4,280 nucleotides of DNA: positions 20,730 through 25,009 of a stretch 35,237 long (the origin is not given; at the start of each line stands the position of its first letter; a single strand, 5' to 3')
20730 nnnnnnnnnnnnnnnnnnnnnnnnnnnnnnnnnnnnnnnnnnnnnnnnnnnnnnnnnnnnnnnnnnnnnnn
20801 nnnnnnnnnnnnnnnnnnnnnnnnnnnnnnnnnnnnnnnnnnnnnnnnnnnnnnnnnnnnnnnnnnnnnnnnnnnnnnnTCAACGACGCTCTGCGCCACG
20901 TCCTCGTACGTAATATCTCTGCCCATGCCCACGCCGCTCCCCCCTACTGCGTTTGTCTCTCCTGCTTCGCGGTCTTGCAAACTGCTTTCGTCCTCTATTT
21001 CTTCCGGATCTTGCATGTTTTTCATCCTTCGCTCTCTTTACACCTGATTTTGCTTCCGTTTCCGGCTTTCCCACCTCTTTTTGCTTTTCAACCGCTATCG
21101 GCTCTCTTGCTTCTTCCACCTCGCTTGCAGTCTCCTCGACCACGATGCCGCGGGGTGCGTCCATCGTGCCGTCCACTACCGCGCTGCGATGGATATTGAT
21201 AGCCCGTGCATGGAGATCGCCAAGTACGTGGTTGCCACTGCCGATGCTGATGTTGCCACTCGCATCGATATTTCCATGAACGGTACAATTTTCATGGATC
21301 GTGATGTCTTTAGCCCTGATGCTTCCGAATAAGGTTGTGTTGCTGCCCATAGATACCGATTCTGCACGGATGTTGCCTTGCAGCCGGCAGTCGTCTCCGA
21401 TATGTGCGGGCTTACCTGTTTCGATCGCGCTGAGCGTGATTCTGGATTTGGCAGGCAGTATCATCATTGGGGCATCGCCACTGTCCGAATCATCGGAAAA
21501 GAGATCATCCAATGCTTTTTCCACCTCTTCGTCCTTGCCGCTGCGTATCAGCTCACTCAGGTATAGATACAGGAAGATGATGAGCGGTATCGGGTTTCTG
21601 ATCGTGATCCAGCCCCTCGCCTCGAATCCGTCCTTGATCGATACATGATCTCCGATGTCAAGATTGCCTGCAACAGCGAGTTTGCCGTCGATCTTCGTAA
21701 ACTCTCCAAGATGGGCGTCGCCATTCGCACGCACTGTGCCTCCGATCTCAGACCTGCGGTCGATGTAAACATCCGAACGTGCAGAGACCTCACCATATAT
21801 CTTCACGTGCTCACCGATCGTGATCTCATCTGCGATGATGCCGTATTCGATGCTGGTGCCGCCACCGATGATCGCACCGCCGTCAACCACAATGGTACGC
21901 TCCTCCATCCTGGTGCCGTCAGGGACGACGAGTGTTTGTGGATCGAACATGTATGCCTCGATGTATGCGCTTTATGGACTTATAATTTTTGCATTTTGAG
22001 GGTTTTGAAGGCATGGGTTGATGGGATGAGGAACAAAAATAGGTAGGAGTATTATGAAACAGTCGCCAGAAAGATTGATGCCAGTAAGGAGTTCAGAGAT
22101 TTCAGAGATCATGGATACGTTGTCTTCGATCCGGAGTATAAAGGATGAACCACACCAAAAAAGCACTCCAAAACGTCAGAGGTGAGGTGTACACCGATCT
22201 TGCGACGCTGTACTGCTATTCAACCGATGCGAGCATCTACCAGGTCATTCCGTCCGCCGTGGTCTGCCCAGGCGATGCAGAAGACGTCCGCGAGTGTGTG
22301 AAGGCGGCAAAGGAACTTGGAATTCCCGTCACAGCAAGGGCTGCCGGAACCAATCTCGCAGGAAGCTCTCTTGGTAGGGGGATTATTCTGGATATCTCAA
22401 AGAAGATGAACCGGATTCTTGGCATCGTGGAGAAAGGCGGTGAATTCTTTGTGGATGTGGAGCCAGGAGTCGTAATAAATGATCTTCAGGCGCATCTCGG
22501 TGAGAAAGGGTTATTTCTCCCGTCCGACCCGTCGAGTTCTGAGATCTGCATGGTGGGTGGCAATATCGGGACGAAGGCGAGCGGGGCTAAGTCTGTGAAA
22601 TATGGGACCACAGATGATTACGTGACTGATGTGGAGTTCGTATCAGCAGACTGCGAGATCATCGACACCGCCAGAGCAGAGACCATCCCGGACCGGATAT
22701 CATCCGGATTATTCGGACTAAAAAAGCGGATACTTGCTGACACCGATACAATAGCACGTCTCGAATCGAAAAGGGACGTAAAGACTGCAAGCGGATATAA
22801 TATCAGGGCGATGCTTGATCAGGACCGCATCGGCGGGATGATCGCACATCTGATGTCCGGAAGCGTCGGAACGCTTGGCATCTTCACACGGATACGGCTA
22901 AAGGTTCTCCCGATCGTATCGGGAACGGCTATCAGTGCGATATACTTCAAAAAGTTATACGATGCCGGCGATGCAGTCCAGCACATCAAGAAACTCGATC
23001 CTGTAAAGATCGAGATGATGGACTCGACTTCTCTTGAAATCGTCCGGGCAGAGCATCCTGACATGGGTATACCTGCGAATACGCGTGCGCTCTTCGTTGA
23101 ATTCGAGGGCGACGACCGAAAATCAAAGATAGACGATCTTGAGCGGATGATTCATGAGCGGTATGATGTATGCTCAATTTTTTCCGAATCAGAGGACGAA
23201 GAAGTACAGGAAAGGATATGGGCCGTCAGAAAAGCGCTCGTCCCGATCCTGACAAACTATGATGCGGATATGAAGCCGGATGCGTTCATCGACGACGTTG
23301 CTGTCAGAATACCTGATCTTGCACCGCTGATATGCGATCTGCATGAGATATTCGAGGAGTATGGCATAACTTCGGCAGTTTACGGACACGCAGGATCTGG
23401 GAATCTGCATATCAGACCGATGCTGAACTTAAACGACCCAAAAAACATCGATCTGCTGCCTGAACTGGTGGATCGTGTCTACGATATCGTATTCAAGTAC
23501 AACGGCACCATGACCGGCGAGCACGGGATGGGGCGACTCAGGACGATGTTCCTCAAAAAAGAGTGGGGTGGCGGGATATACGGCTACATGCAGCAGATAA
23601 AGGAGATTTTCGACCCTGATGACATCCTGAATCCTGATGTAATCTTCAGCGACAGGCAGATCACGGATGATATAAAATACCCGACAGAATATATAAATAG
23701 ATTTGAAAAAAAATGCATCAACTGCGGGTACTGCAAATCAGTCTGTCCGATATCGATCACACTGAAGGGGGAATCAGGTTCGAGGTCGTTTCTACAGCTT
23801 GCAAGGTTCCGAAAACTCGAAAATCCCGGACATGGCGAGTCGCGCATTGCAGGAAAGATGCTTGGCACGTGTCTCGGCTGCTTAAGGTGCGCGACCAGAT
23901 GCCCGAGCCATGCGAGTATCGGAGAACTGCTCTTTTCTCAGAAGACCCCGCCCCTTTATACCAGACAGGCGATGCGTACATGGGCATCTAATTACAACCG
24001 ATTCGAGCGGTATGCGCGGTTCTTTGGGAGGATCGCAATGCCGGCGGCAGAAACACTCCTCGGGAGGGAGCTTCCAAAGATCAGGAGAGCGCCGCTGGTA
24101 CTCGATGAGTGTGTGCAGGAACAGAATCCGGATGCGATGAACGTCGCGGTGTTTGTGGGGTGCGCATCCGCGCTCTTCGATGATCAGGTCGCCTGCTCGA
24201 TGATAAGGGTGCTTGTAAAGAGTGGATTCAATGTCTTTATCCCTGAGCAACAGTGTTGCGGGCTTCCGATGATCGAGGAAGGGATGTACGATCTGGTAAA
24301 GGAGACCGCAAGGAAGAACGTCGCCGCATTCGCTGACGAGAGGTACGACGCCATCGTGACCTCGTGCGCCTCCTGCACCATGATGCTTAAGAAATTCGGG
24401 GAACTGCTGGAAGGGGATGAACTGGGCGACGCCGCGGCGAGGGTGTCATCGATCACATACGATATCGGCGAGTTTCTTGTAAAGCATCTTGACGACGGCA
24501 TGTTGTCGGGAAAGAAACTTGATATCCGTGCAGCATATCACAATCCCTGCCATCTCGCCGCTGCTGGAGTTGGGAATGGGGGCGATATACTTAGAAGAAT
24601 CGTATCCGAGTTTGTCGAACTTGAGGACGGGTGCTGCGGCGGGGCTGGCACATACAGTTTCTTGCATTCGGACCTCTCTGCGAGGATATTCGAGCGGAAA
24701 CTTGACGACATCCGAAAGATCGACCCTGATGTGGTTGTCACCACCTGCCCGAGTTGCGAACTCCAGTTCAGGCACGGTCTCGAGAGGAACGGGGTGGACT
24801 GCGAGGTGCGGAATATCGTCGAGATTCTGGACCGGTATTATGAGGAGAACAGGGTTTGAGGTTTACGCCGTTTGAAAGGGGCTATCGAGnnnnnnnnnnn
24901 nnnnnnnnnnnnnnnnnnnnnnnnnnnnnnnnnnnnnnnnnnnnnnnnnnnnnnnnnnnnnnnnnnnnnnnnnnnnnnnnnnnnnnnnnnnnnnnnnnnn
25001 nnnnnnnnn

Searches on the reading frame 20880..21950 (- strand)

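Call 7: search_protein_families(library=pfam, proteins=[window:20880-21950:-], max_evalue=0.001)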
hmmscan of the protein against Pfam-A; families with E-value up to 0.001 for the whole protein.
window:20880-21950:- (356 aa): 3 families
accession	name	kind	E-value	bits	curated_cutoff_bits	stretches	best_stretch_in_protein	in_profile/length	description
PF04519.19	Bactofilin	-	4.5e-12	46.5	27.9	1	187-263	22-97/98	Polymer-forming cytoskeletal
PF25084.1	LbH_EIF2B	-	3.1e-09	37.2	54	1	168-239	33-102/105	EIF2B subunit epsilon LbH domain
PF00132.30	Hexapep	-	6.1e-06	26.1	27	0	43-73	2-32/36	Bacterial transferase hexapeptide (six repeats)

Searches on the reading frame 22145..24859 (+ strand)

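Call 7: search_protein_families(library=pfam, proteins=[window:22145-24859:+], max_evalue=0.001)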
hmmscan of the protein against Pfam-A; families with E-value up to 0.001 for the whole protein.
window:22145-24859:+ (904 aa): 12 families
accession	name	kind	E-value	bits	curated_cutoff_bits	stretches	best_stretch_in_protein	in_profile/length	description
PF02913.24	FAD-oxidase_C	-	5.3e-50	170.9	21.2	1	266-498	10-246/248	FAD linked oxidases, C-terminal domain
PF01565.28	FAD_binding_4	-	4.8e-36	123.9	26.4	1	36-175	1-138/139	FAD binding domain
PF02754.22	CCG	-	8.8e-31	106.3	20.6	2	667-749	1-85/85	Cysteine-rich domain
PF13183.11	Fer4_8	-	8.3e-09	36.3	27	1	522-589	3-67/68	4Fe-4S dicluster domain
PF12838.12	Fer4_7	-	4.6e-08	33.8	27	1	523-590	1-52/52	4Fe-4S dicluster domain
PF13534.11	Fer4_17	-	1.1e-06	29.6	22.2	1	523-589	1-59/61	4Fe-4S dicluster domain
PF13187.11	Fer4_9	-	1.4e-06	28.6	27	1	523-589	1-50/52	4Fe-4S dicluster domain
PF13237.11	Fer4_10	-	1.7e-06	28.3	25.5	1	521-587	6-53/53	4Fe-4S dicluster domain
PF13484.11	Fer4_16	-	4.9e-06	27.7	30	0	514-536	43-65/66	4Fe-4S double cluster binding domain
PF00037.32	Fer4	-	5.7e-05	23.2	21.1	1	521-535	5-19/24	4Fe-4S binding domain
PF12837.12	Fer4_6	-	6e-05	23.2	25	0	521-535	6-20/24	4Fe-4S binding domain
PF14697.11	Fer4_21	-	6.9e-05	23.3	35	0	513-537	30-56/59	4Fe-4S dicluster domain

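Call 10: search_protein_families(library=ncbifam, proteins=[window:22145-24859:+], max_evalue=0.01)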
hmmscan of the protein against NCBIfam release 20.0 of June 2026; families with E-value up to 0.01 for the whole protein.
window:22145-24859:+ (904 aa): 40 families (the best 25 are shown)
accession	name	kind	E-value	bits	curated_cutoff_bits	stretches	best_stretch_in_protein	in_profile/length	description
NF049975.1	2HglutDHaseYdiJ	equivalog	5e-87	292.7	1350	2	9-505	25-544/1018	D-2-hydroxyglutarate dehydrogenase YdiJ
TIGR00387.1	glcD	equivalog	7.4e-73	245.7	567.9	2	212-497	126-411/413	glycolate oxidase subunit GlcD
NF045670.1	quin_L_LdhH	equivalog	3.6e-53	180.9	800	1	523-895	305-705/706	L-lactate dehydrogenase (quinone) large subunit LdhH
NF004898.0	PRK06259.1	equivalog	8.5e-50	169.8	385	1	522-898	134-487/488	fumarate reductase (CoM/CoB) subunit TfrB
NF008369.0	PRK11168.1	equivalog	2.4e-49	168.3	278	1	522-880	11-385/401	anaerobic glycerol-3-phosphate dehydrogenase subunit C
NF008408.0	PRK11230.1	equivalog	4.8e-45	154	897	2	230-498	203-469/499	glycolate oxidase subunit GlcD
NF008434.0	PRK11274.1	equivalog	8.5e-38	130.3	333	1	518-898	19-406/409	glycolate oxidase subunit GlcF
TIGR03379.1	glycerol3P_GlpC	equivalog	4.2e-31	108.1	279.9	2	658-876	155-378/397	anaerobic glycerol-3-phosphate dehydrogenase subunit GlpC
NF008439.0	PRK11282.1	equivalog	2.2e-12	46.5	284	2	46-172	9-133/358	glycolate oxidase subunit GlcE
TIGR01678.1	FAD_lactone_ox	subfamily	5.7e-11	42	396.8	1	25-177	4-151/438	sugar 1,4-lactone oxidase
NF045663.1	diclust_near_Sec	equivalog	6.4e-10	37.8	530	1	566-751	345-506/759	pyridine nucleotide-disulfide oxidoreductase/dicluster-binding protein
NF041780.1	hetero_SS_HdrB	equivalog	3.4e-07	29.9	450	1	827-876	203-252/304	ferredoxin:CoB-CoM heterodisulfide reductase subunit HdrB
NF053785.1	DcplphribOxDprE1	equivalog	3.4e-07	29.8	500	1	37-174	16-149/449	decaprenylphosphoryl-beta-D-ribose oxidase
TIGR01679.1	bact_FAD_ox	subfamily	3.4e-07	29.5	292.25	1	33-211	9-183/419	FAD-linked oxidoreductase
NF041226.1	BagK_FevA1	equivalog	3.6e-07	29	800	1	31-179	36-177/453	bagremycin/ferroverdin biosynthesis FAD-dependent oxygenase BagK/FevA1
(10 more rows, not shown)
